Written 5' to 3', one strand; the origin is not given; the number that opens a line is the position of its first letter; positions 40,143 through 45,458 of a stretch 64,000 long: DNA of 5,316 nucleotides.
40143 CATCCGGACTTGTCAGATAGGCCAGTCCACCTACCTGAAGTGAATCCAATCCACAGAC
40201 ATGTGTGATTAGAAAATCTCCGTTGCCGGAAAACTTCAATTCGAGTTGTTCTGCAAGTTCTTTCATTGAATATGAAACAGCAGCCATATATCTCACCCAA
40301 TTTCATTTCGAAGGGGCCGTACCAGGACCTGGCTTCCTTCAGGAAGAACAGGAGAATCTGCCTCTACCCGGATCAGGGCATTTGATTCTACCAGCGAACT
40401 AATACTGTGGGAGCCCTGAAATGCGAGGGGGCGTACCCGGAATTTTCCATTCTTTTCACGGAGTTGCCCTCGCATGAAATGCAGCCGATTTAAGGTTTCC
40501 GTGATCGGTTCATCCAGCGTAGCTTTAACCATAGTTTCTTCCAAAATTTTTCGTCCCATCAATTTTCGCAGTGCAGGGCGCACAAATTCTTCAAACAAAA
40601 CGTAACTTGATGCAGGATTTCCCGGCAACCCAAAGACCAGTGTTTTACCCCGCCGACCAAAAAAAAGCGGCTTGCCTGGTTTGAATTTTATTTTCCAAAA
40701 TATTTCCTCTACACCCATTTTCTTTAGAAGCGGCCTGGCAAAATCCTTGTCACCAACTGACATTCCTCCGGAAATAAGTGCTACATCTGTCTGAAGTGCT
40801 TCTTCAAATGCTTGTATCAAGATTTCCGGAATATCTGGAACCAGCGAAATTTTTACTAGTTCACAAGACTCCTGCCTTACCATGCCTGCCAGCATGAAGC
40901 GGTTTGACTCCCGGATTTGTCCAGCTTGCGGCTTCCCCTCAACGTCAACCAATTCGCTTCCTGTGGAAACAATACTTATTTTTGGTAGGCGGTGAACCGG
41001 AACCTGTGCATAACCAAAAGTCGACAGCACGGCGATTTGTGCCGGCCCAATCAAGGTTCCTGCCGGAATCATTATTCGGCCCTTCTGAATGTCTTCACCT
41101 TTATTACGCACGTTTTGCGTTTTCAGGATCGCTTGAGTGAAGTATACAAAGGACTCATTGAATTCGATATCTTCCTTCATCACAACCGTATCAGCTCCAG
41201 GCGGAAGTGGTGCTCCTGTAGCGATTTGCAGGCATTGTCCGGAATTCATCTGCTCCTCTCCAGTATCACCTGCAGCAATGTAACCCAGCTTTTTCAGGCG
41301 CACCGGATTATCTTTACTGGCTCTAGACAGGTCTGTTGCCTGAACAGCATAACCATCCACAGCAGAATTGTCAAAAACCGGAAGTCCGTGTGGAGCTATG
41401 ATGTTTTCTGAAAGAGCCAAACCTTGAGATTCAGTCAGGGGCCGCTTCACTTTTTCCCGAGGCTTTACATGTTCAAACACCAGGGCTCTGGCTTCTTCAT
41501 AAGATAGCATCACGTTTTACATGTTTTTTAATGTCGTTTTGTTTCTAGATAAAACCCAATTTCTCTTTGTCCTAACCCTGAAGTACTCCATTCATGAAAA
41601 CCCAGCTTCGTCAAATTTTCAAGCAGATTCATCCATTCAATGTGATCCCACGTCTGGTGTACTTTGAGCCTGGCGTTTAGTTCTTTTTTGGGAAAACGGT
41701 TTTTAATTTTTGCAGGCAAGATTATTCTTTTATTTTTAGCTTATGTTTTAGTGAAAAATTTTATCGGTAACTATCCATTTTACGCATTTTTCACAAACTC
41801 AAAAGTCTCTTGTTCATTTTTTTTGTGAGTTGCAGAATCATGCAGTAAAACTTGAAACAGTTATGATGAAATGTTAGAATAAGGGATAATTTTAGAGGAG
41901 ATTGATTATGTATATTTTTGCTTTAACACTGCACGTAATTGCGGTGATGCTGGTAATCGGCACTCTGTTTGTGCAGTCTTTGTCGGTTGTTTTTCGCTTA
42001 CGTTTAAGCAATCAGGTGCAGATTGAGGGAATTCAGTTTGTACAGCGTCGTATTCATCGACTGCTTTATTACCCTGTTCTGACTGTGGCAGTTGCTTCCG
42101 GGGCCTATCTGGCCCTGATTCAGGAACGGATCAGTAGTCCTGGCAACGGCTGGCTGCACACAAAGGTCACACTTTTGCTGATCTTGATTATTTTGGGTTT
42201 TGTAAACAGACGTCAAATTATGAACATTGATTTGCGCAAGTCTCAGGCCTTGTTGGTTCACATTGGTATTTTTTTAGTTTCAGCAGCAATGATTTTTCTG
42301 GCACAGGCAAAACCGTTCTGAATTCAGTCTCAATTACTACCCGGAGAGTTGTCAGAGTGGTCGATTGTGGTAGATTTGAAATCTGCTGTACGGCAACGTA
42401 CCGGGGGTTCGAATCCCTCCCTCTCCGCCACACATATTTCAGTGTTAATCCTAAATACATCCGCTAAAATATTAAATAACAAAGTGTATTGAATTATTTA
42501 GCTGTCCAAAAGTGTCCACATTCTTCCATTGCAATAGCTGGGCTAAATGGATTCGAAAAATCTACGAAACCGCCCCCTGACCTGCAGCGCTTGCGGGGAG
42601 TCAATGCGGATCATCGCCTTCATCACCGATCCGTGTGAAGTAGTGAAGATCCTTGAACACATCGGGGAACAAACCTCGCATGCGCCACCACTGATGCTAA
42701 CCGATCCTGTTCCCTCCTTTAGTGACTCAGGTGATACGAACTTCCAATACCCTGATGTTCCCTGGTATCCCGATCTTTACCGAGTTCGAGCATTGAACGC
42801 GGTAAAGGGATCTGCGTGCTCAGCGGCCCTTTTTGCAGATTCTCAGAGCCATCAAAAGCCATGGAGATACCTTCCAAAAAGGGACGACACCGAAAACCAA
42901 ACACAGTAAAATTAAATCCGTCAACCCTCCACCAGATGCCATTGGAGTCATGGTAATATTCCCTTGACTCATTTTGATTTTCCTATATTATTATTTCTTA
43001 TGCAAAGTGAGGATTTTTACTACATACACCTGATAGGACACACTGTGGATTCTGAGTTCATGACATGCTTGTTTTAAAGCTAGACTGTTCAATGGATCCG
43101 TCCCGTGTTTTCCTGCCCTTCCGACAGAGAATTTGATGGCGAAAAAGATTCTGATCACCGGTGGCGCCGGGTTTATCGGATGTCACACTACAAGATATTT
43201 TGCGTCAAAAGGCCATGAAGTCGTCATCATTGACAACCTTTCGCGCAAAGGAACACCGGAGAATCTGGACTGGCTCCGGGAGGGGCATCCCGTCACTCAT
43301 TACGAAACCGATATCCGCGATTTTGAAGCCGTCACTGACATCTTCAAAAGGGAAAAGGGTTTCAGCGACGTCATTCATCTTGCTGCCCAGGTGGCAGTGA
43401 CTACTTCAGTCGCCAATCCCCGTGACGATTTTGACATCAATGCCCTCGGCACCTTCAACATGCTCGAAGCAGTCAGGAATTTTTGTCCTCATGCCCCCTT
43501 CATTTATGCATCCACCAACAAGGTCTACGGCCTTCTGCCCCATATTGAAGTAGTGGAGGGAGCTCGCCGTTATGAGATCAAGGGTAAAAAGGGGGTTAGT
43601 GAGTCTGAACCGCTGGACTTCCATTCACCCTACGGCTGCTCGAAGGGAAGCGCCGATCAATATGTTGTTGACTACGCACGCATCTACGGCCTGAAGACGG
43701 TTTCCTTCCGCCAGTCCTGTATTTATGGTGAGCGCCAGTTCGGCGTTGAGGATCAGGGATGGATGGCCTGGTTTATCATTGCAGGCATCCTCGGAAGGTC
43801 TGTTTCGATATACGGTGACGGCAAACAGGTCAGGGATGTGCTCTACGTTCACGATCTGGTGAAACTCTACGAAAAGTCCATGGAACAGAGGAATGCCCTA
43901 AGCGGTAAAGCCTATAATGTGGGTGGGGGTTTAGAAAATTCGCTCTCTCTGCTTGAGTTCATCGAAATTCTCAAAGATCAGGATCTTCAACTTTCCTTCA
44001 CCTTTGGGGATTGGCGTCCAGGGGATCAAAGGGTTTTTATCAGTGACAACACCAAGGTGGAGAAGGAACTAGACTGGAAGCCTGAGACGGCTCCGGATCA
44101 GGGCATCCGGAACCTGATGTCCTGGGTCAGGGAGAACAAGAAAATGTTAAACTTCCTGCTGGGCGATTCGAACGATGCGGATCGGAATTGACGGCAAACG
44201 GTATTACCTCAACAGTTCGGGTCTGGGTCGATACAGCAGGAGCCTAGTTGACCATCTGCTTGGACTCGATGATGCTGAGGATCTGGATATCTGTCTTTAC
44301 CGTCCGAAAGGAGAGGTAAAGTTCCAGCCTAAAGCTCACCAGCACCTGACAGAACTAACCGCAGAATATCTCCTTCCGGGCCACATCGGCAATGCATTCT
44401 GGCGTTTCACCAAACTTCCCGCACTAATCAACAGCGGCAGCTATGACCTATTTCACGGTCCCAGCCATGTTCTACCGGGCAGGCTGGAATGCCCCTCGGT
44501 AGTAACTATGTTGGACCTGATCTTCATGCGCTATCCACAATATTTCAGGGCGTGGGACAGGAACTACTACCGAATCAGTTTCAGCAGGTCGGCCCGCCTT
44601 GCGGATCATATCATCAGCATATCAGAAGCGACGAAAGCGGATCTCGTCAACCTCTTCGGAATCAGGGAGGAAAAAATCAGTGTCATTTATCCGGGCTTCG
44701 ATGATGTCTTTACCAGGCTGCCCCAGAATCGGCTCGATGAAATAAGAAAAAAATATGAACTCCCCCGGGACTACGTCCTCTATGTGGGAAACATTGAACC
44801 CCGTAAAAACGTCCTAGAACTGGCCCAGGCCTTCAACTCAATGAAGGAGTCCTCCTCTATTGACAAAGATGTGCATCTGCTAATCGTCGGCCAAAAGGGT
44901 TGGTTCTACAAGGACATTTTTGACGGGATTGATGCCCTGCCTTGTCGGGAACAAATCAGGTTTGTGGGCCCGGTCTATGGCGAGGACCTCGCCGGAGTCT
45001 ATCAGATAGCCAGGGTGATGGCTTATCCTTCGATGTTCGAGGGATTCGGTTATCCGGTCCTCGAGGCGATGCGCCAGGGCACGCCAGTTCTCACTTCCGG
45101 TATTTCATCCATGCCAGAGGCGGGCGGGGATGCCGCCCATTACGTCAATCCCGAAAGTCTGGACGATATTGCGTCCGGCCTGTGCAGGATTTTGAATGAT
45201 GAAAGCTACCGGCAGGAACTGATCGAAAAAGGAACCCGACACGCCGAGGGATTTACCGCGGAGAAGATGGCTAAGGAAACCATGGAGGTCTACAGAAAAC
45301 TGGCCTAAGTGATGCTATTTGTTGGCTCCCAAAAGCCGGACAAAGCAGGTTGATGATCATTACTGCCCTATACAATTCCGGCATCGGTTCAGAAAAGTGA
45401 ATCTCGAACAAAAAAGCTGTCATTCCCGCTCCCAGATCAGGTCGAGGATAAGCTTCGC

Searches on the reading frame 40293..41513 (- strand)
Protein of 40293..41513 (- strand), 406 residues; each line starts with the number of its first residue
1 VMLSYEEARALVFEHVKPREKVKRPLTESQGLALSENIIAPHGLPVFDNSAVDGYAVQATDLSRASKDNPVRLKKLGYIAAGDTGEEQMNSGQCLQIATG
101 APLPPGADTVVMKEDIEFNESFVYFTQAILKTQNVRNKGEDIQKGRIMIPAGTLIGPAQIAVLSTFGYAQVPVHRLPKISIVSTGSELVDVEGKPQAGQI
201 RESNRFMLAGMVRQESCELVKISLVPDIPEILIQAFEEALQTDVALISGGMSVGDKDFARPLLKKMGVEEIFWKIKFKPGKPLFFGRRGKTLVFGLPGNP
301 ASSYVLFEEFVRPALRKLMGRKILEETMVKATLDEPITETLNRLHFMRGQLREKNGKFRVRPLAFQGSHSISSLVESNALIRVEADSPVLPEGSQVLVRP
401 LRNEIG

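Call 72: search_protein_families(library=pfam, proteins=[window:40293-41513:-], max_evalue=0.00001)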
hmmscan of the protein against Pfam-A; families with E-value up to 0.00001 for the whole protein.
window:40293-41513:- (406 aa): 3 families
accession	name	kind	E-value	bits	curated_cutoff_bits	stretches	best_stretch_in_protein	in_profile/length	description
PF03453.22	MoeA_N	-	9e-44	149.4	30.8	1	3-167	1-160/160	MoeA N-terminal region (domain I and II)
PF00994.29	MoCF_biosynth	-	1.3e-29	103.2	26.6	1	181-317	2-144/144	Probable molybdopterin binding domain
PF03454.20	MoeA_C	-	2.3e-16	60.2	22.1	1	330-401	1-72/72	MoeA C-terminal region (domain IV)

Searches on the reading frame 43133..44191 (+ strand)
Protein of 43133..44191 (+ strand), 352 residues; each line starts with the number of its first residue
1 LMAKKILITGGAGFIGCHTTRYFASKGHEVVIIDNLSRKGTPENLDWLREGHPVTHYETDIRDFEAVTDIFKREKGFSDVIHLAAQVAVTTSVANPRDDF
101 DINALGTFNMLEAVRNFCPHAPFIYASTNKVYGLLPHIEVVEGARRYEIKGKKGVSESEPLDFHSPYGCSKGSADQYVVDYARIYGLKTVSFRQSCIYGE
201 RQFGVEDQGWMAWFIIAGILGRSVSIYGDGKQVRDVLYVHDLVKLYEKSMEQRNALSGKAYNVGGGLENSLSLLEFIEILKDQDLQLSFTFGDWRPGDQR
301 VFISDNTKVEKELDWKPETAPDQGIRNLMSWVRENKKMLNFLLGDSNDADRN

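Call 72: search_protein_families(library=pfam, proteins=[window:43133-44191:+], max_evalue=0.00001)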
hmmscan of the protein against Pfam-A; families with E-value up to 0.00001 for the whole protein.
window:43133-44191:+ (352 aa): 7 families
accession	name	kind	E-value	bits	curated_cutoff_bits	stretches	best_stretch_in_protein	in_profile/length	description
PF16363.11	GDP_Man_Dehyd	-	5.7e-54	184.2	27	1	7-327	1-331/332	GDP-mannose 4,6 dehydratase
PF01370.27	Epimerase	-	2.4e-50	171.7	20.9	1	6-264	1-240/240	NAD dependent epimerase/dehydratase family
PF01073.25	3Beta_HSD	-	1.5e-12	47.6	22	1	7-243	1-222/280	3-beta hydroxysteroid dehydrogenase/isomerase family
PF04321.23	RmlD_sub_bind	-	5.5e-11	42.5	27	1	5-201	2-155/287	RmlD substrate binding domain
PF07993.18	NAD_binding_4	-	1.9e-10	40.7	20.1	1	78-229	90-241/258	Male sterility protein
PF00106.31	adh_short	-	9.9e-07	28.9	26.6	1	4-114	1-119/195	short chain dehydrogenase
PF02719.21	Polysacc_synt_2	-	3.6e-06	26.8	20.2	1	6-131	1-131/293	Polysaccharide biosynthesis protein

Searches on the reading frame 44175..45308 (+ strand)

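Call 72: search_protein_families(library=pfam, proteins=[window:44175-45308:+], max_evalue=0.00001)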
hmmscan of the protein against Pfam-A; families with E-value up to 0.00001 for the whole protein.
window:44175-45308:+ (377 aa): 5 families
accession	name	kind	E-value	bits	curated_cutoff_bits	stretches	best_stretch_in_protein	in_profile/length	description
PF00534.26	Glycos_transf_1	-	5.8e-28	98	26.4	1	189-355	4-171/172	Glycosyl transferases group 1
PF13692.12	Glyco_trans_1_4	-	5.2e-23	82.3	27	1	199-342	2-142/142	Glycosyl transferases group 1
PF13439.12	Glyco_transf_4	-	3e-15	57.1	28.5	1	16-176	3-167/170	Glycosyltransferase Family 4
PF20706.3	GT4-conflict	-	4.9e-08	32.8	26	1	163-310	169-313/385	Family 4 Glycosyltransferase in conflict systems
PF13579.12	Glyco_trans_4_4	-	3.3e-07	31.2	29.7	1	90-174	72-158/158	Glycosyl transferase 4-like domain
